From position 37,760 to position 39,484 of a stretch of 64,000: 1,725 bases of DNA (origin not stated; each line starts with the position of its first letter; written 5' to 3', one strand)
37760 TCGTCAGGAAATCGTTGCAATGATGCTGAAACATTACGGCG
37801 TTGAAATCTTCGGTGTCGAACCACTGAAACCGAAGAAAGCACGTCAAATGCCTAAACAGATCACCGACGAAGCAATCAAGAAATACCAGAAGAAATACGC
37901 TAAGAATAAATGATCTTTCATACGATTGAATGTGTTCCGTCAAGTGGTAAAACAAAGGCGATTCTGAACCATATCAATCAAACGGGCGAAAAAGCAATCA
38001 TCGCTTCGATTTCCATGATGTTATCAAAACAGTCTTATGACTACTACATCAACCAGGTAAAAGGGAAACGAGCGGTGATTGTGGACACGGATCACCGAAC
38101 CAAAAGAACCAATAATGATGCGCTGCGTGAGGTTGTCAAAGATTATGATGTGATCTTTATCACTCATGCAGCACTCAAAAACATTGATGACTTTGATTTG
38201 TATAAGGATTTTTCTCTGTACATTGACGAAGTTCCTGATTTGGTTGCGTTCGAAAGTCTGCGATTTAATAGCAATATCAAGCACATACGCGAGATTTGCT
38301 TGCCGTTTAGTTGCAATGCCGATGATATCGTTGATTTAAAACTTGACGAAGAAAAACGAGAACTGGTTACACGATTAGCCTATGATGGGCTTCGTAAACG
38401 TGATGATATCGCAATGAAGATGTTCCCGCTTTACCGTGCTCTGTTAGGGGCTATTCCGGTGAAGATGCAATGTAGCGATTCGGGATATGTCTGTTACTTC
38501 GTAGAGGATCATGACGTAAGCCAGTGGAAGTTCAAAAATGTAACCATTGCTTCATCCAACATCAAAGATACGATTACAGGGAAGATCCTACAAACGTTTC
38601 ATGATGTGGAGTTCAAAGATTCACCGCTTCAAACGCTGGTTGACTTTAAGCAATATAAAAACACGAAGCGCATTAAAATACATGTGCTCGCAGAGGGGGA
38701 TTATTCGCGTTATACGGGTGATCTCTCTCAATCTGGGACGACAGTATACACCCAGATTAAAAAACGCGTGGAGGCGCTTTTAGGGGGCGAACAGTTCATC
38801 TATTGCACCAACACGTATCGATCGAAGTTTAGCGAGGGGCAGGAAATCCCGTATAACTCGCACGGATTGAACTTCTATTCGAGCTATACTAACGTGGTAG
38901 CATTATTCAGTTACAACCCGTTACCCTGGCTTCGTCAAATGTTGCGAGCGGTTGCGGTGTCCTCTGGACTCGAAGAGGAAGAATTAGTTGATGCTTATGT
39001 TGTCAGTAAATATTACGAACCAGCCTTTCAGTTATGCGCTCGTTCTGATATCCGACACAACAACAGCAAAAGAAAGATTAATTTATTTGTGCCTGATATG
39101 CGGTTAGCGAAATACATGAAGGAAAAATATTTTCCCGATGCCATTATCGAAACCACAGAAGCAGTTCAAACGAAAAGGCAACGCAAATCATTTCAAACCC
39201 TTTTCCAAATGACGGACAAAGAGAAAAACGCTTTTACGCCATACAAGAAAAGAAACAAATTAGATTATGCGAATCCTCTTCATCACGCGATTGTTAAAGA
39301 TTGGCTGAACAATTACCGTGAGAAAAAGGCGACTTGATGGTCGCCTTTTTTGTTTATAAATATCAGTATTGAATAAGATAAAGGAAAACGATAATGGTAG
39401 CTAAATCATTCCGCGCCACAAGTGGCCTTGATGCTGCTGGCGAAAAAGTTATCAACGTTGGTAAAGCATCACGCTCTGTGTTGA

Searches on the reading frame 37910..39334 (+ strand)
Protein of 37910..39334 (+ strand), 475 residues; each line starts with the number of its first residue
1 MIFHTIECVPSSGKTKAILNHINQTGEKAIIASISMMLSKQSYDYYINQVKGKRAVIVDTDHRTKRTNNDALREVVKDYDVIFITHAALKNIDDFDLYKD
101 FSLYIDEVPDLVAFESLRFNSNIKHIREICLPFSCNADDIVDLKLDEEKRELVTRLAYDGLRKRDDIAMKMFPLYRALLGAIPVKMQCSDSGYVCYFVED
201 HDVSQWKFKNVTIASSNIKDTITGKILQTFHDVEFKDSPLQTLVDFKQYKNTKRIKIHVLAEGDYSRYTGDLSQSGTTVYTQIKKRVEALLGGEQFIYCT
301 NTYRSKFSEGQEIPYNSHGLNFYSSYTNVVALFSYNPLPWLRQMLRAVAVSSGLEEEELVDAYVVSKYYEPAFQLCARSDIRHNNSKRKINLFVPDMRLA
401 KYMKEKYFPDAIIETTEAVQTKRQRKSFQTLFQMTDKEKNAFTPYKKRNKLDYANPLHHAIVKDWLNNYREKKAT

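Call 24: find_encoding_contigs(protein=window:37910-39334:+, flank=10000, max_places=10)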
Protein window:37910-39334:+ (475 aa): 8 contigs read that carry it; 7 places shown.
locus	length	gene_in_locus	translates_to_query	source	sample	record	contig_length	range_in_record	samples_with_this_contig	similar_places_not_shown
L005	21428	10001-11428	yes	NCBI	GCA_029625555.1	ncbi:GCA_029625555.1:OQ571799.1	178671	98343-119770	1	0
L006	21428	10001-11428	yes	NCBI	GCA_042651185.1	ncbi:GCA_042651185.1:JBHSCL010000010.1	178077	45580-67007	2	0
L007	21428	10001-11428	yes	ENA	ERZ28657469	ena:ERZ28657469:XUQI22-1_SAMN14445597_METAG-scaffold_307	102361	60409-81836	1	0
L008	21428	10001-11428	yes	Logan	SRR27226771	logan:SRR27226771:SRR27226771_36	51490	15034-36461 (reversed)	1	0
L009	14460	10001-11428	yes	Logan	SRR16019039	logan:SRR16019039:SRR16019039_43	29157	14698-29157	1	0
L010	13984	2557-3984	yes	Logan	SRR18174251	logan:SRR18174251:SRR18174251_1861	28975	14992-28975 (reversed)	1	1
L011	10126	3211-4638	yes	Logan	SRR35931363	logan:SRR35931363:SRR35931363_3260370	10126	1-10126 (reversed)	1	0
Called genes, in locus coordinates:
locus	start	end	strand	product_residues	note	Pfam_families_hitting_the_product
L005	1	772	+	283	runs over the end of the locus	PF02086:MethyltransfD12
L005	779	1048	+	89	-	PF00462:Glutaredoxin (weak)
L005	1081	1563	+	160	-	PF02945:Endonuclease_7, PF09124:Endonuc-dimeris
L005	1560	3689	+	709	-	PF03477:ATP-cone, PF13597:NRDD, PF01228:Gly_radical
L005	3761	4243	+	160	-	-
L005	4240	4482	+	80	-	-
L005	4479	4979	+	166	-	-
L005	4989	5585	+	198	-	-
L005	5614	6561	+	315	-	-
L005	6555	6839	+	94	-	-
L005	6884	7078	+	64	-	-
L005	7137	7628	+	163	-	PF13353:Fer4_12, PF04055:Radical_SAM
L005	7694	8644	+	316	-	-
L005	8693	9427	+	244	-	-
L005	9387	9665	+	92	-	PF00462:Glutaredoxin (weak)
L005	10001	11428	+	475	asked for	-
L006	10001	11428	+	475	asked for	-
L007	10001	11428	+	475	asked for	-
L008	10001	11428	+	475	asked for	-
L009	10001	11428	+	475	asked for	-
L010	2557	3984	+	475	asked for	-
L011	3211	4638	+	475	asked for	-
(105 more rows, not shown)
